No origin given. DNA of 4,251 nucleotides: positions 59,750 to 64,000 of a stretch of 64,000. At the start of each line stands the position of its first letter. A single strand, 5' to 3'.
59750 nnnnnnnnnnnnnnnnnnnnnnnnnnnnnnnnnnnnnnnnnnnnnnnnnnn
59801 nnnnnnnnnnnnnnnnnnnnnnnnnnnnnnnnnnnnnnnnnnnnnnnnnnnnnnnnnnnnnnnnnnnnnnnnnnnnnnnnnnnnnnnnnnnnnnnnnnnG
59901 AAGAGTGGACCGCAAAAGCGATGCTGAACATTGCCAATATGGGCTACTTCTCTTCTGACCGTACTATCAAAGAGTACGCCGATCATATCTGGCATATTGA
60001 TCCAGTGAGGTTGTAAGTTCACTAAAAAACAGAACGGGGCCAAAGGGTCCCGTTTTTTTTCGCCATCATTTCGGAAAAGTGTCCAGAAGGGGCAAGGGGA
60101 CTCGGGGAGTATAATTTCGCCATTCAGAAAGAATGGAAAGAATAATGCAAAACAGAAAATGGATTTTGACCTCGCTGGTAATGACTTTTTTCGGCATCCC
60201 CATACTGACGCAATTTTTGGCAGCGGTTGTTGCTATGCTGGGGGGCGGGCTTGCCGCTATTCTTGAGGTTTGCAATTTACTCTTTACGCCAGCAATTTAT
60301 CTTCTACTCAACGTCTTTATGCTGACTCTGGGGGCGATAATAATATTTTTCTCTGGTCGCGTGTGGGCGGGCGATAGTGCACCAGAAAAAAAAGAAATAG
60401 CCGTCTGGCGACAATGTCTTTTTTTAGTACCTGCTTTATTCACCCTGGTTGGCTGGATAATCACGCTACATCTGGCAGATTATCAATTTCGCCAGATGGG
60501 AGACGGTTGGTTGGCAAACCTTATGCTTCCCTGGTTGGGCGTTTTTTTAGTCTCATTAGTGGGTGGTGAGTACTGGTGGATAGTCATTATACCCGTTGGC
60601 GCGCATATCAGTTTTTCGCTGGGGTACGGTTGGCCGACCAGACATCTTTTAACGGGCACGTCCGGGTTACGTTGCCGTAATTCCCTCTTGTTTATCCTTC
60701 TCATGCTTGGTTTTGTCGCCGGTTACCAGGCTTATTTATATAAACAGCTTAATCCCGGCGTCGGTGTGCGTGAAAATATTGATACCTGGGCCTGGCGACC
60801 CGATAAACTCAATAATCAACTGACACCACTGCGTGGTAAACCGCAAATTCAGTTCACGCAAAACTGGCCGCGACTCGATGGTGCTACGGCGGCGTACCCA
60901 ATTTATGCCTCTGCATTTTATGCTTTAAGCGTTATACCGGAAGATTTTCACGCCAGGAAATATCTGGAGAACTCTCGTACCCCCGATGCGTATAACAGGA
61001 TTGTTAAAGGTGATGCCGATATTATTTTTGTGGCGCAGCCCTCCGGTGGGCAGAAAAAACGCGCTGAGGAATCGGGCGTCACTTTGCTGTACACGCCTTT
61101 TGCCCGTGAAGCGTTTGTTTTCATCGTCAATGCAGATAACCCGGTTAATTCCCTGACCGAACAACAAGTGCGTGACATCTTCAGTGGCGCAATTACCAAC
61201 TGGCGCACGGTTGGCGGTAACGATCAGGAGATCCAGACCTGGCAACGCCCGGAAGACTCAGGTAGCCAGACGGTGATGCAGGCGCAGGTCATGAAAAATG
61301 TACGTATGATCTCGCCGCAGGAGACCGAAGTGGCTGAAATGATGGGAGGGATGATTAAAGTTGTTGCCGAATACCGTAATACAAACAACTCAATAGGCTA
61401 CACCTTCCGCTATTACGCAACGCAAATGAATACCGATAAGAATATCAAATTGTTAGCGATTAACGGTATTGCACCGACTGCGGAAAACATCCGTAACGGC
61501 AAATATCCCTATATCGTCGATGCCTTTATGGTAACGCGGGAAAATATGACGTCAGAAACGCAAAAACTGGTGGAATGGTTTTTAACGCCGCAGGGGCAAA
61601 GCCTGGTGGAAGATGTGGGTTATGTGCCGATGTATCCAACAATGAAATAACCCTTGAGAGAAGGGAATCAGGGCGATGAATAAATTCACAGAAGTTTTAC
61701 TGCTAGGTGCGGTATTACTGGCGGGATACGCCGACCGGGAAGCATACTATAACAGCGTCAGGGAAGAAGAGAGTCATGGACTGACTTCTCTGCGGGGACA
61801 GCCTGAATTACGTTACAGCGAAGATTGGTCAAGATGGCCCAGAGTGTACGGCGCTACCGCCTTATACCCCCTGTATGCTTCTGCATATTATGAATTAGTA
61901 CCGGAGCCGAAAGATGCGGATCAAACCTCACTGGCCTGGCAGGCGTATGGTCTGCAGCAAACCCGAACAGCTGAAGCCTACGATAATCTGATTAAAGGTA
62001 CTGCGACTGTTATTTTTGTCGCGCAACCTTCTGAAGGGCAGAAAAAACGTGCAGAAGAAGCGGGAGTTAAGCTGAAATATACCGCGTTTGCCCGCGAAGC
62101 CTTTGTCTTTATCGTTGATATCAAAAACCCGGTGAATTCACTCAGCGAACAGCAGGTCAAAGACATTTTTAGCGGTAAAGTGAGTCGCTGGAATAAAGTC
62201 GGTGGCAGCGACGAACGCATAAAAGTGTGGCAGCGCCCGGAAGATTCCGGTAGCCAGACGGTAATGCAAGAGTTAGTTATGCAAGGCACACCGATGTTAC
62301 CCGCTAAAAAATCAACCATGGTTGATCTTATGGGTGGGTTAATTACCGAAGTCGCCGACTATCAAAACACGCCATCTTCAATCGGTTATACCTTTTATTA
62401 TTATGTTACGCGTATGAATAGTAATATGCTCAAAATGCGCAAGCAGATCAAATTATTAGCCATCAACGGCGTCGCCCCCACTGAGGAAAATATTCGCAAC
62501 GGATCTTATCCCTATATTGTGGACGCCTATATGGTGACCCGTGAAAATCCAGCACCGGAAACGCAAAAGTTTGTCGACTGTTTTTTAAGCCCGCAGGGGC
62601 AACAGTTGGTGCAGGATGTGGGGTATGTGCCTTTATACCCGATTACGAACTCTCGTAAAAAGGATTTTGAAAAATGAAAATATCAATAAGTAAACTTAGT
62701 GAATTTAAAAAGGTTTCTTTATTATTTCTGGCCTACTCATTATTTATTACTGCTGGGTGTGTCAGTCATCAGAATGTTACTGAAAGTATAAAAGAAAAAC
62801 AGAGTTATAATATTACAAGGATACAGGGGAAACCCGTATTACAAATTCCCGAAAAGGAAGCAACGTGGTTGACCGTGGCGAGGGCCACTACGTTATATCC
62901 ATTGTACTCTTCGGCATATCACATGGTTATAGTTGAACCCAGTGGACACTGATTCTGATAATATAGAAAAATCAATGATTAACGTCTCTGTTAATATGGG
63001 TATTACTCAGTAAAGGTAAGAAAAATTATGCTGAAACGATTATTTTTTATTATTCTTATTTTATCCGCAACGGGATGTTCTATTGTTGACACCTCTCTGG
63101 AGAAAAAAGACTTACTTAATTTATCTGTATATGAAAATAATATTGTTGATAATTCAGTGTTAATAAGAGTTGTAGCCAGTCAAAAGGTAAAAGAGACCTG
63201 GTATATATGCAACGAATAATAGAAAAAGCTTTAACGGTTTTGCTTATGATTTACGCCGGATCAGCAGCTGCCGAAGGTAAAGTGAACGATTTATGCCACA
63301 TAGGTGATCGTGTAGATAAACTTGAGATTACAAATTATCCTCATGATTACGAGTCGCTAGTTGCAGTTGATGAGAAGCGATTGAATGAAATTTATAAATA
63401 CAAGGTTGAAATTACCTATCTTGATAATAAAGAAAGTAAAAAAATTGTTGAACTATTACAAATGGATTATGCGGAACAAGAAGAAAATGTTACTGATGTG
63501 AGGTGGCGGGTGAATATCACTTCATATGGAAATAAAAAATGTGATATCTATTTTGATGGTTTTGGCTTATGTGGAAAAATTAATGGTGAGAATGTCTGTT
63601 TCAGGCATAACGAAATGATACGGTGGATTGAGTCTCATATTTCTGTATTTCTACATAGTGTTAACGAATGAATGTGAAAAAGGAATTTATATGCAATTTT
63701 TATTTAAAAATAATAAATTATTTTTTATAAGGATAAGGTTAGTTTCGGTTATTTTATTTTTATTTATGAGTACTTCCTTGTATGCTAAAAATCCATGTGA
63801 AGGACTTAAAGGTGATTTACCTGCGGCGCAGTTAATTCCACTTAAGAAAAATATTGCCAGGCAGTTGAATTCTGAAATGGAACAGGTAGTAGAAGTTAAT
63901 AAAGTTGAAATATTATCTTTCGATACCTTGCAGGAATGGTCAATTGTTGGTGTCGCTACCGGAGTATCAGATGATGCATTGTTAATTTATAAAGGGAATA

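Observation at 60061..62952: Tandem array of three PstS-like paralogs with different N-termini and a decaying third copy after glgP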

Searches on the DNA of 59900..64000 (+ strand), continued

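Call 57: search_dna_similar(query=window:60133-61650:+, collection=ecoli_genomes, mode=near, max_rows=40, rows=spread)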
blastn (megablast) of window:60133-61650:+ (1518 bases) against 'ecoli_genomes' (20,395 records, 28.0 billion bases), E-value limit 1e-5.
Records with a match: 4636; places in all: 4655; records where one place covers at least 80% of the query: 3347.
Genomes with a match: 4636 of 5426; with a place that covers at least 80% of the query: 3347. Places per genome that has any: lowest 1, median 1, highest 2. On chromosomes: 4655 places; on plasmids: 0.
Best place of each record, by identity: >=99% 2; 95-99% 10; 90-95% 2820; 80-90% 1804.
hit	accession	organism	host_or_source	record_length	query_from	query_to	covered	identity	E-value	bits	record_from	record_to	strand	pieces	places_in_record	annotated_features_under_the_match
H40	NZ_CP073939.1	Escherichia coli strain MB53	Poultry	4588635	1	1503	99%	96.2%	0e+0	2460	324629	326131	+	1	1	PstS family phosphate ABC transporter substrate-binding protein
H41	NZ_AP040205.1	Escherichia coli strain NR3736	Homo sapiens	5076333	1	1518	100%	91.7%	0e+0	2106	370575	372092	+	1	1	PstS family phosphate ABC transporter substrate-binding protein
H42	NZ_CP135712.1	Escherichia coli strain TUM1586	missing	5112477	1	1518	100%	91.4%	0e+0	2078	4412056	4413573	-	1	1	PstS family phosphate ABC transporter substrate-binding protein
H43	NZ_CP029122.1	Escherichia coli strain AR434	missing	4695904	1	1503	99%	92.0%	0e+0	2111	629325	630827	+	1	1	PstS family phosphate ABC transporter substrate-binding protein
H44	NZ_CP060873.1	Escherichia coli strain EC27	Homo sapiens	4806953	1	1503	99%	92.0%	0e+0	2111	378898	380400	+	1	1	PstS family phosphate ABC transporter substrate-binding protein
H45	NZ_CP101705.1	Escherichia coli strain 035152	Homo sapiens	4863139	1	1503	99%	92.0%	0e+0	2111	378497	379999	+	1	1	PstS family phosphate ABC transporter substrate-binding protein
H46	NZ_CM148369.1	Escherichia coli strain 29A20CPO013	Homo sapiens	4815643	1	1503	99%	92.0%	0e+0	2111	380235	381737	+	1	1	PstS family phosphate ABC transporter substrate-binding protein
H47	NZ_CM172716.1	Escherichia coli strain FCI55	Homo sapiens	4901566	1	1503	99%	92.0%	0e+0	2111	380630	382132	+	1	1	PstS family phosphate ABC transporter substrate-binding protein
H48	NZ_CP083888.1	Escherichia coli strain NDM1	Homo sapiens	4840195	1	1503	99%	91.9%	0e+0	2097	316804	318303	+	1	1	PstS family phosphate ABC transporter substrate-binding protein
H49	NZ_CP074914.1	Escherichia coli strain 08_3323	Homo sapiens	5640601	1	1503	99%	91.8%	0e+0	2095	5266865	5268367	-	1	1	PstS family phosphate ABC transporter substrate-binding protein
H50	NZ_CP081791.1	Escherichia coli strain CT01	-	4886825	1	1503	99%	91.7%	0e+0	2084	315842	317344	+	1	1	PstS family phosphate ABC transporter substrate-binding protein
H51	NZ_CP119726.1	Escherichia coli strain E16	chicken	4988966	1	1503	99%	91.7%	0e+0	2084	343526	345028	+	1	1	PstS family phosphate ABC transporter substrate-binding protein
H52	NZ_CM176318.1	Escherichia coli strain CAVP746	Homo sapiens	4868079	1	1503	99%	91.7%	0e+0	2084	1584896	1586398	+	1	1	PstS family phosphate ABC transporter substrate-binding protein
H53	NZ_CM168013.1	Escherichia coli strain PEC301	Sus scrofa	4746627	1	1503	99%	91.6%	0e+0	2078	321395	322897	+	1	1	PstS family phosphate ABC transporter substrate-binding protein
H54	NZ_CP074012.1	Escherichia coli strain PI24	Pig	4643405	1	1503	99%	91.6%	0e+0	2073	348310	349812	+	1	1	PstS family phosphate ABC transporter substrate-binding protein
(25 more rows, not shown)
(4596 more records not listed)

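Call 58: search_dna_similar(query=window:61676-62677:+, collection=ecoli_genomes, mode=near, max_rows=20, rows=spread)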
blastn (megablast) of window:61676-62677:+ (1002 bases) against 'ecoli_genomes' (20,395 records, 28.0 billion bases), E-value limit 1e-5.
Records with a match: 889; places in all: 891; records where one place covers at least 80% of the query: 882.
Genomes with a match: 889 of 5426; with a place that covers at least 80% of the query: 882. Places per genome that has any: lowest 1, median 1, highest 2. On chromosomes: 891 places; on plasmids: 0.
Best place of each record, by identity: 80-90% 889.
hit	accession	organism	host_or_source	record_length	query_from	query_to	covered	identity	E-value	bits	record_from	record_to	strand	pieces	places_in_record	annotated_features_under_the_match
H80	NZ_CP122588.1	Escherichia coli strain ETEC6335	Sus scrofa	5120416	1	956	95%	86.0%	0e+0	1024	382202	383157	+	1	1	PstS family phosphate ABC transporter substrate-binding protein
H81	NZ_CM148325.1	Escherichia coli strain 24A16CRGN010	Homo sapiens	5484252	1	956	95%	85.8%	0e+0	1013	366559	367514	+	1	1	PstS family phosphate ABC transporter substrate-binding protein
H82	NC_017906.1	Escherichia coli Xuzhou21 strain Xuzhou21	-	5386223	1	956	95%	85.8%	0e+0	1013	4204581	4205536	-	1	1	PstS family phosphate ABC transporter substrate-binding protein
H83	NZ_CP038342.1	Escherichia coli O157:H7 strain H2495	Homo sapiens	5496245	1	956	95%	85.8%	0e+0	1013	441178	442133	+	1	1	PstS family phosphate ABC transporter substrate-binding protein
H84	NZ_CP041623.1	Escherichia coli O157:H7 strain ATCC 43888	Homo sapiens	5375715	1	956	95%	85.8%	0e+0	1013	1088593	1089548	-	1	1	PstS family phosphate ABC transporter substrate-binding protein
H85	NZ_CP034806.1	Escherichia coli strain 2010C-3347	missing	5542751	1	956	95%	85.8%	0e+0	1013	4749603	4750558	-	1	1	PstS family phosphate ABC transporter substrate-binding protein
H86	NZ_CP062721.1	Escherichia coli O157:H7 strain Z1815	Bovine Faeces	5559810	1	956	95%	85.8%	0e+0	1013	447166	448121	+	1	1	PstS family phosphate ABC transporter substrate-binding protein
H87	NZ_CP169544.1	Escherichia coli O157:H7 strain AC-3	Soil from greenhouses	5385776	1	956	95%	85.8%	0e+0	1013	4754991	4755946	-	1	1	PstS family phosphate ABC transporter substrate-binding protein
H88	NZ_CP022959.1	Escherichia coli ATCC 8739 strain ATCC 8739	stepwise adaptation to AgNO3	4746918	1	956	95%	85.7%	0e+0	1007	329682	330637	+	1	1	PstS family phosphate ABC transporter substrate-binding protein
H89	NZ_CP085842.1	Escherichia coli strain B95. delta A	Homo sapiens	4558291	1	956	95%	85.7%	0e+0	1007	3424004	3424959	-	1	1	PstS family phosphate ABC transporter substrate-binding protein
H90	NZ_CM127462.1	Escherichia coli strain G5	seawater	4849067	1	956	95%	85.7%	0e+0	1007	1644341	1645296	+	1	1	PstS family phosphate ABC transporter substrate-binding protein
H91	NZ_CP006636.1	Escherichia coli PCN061 strain PCN061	-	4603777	1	956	95%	85.6%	0e+0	1002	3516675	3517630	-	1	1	PstS family phosphate ABC transporter substrate-binding protein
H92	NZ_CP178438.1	Escherichia coli strain JX21CE8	chicken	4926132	1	956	95%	85.5%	0e+0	996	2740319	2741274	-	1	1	PstS family phosphate ABC transporter substrate-binding protein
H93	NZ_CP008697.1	Escherichia coli strain ST648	Homo sapiens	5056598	1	961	96%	84.8%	0e+0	963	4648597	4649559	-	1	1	PstS family phosphate ABC transporter substrate-binding protein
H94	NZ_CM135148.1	Escherichia coli strain 48956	Homo sapiens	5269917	1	961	96%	84.7%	0e+0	957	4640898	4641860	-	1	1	PstS family phosphate ABC transporter substrate-binding protein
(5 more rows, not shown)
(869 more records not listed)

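Call 76: get_annotated_region(hit=H82, flank=4000)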
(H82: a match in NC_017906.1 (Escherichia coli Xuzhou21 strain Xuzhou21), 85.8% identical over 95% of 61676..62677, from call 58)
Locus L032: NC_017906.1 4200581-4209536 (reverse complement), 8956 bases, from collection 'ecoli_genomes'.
description: Escherichia coli Xuzhou21, complete sequence
organism: Escherichia coli Xuzhou21 strain Xuzhou21 (NCBI taxid 741093)
replicon: chromosome; assembly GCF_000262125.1
host: -; source: -; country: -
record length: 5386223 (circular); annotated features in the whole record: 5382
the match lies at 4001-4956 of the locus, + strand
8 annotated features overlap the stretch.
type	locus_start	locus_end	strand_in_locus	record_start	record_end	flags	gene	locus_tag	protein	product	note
CDS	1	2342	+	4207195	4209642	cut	glgP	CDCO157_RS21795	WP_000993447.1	glycogen phosphorylase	-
CDS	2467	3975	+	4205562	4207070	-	-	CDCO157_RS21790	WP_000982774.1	PstS family phosphate ABC transporter substrate-binding protein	-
CDS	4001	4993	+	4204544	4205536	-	-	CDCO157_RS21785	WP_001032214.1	PstS family phosphate ABC transporter substrate-binding protein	-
CDS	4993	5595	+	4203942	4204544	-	-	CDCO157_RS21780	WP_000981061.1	hypothetical protein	-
CDS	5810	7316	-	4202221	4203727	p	glpD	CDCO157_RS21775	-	glycerol-3-phosphate dehydrogenase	frameshifted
CDS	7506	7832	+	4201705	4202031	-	glpE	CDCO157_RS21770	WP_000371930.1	thiosulfate sulfurtransferase GlpE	-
CDS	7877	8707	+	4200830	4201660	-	glpG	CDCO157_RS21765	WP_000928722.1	rhomboid family intramembrane serine protease GlpG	-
CDS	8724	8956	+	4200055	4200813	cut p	-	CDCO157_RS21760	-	DeoR/GlpR family transcriptional regulator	internal stop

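Call 100: search_dna_similar(query=L030:13778-14377:+, collection=ecoli_genomes, mode=distant, max_rows=16, rows=spread)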
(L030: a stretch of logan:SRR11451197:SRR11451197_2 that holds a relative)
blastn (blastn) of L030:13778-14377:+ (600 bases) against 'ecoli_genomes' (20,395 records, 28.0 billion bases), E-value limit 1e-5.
Records with a match: 5403; places in all: 5434; records where one place covers at least 80% of the query: 3824.
Genomes with a match: 5403 of 5426; with a place that covers at least 80% of the query: 3824. Places per genome that has any: lowest 1, median 1, highest 3. On chromosomes: 5434 places; on plasmids: 0.
Best place of each record, by identity: 95-99% 1223; 90-95% 67; 80-90% 1481; 60-80% 2632.
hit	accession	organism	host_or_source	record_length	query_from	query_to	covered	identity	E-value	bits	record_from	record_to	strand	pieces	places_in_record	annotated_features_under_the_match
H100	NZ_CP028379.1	Escherichia coli O145 str. RM9872 strain RM9872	Bos taurus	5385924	1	600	100%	91.0%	0e+0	839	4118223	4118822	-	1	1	hypothetical protein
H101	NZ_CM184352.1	Escherichia coli strain ES2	Aquarana catesbeiana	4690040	1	600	100%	85.0%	0e+0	671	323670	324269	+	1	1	hypothetical protein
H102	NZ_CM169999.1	Escherichia coli strain N96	Tibetan Pig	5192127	1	600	100%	84.9%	0e+0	666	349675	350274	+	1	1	hypothetical protein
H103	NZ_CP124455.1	Escherichia coli strain AVS0193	environmental: river near WWTP effluent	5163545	1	563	94%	80.2%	2e-139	504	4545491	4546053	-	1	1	hypothetical protein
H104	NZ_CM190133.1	Escherichia coli strain 23555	Homo sapiens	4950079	1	563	94%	80.2%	2e-139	504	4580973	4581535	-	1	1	hypothetical protein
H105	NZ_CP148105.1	Escherichia coli strain Nissle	missing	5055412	1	563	94%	79.7%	5e-135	490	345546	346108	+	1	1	hypothetical protein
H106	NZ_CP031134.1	Escherichia coli strain CFSAN064035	biological fluid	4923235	1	563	94%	79.0%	1e-129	472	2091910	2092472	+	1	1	hypothetical protein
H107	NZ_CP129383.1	Escherichia coli strain STEC434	Homo sapiens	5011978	1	563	94%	79.0%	1e-129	472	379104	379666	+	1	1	hypothetical protein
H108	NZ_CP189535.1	Escherichia coli strain N780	Homo sapiens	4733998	1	563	94%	79.0%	1e-129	472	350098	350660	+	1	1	hypothetical protein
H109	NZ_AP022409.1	Escherichia coli strain STW0522-31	-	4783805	1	563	94%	78.8%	2e-128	468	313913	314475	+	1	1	hypothetical protein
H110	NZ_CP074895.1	Escherichia coli strain 2009C_3689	Homo sapiens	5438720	1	563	94%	78.8%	2e-128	468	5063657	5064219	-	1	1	hypothetical protein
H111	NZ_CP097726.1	Escherichia coli strain MS1050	Chicken heart (Gallus gallus)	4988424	32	205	29%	76.1%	4e-22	115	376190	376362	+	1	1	hypothetical protein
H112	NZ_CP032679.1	Escherichia coli str. K-12 substr. MG1655 strain K-12 ...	not applicable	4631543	536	600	11%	96.9%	2e-20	109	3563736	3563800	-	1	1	yzgL: protein YzgL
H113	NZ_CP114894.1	Escherichia coli strain CM19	not applicable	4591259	536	600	11%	96.9%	2e-20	109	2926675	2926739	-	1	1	yzgL: protein YzgL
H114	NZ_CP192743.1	Escherichia coli strain TUM22767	Laboratory developed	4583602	536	600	11%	96.9%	2e-20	109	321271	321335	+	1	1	yzgL: protein YzgL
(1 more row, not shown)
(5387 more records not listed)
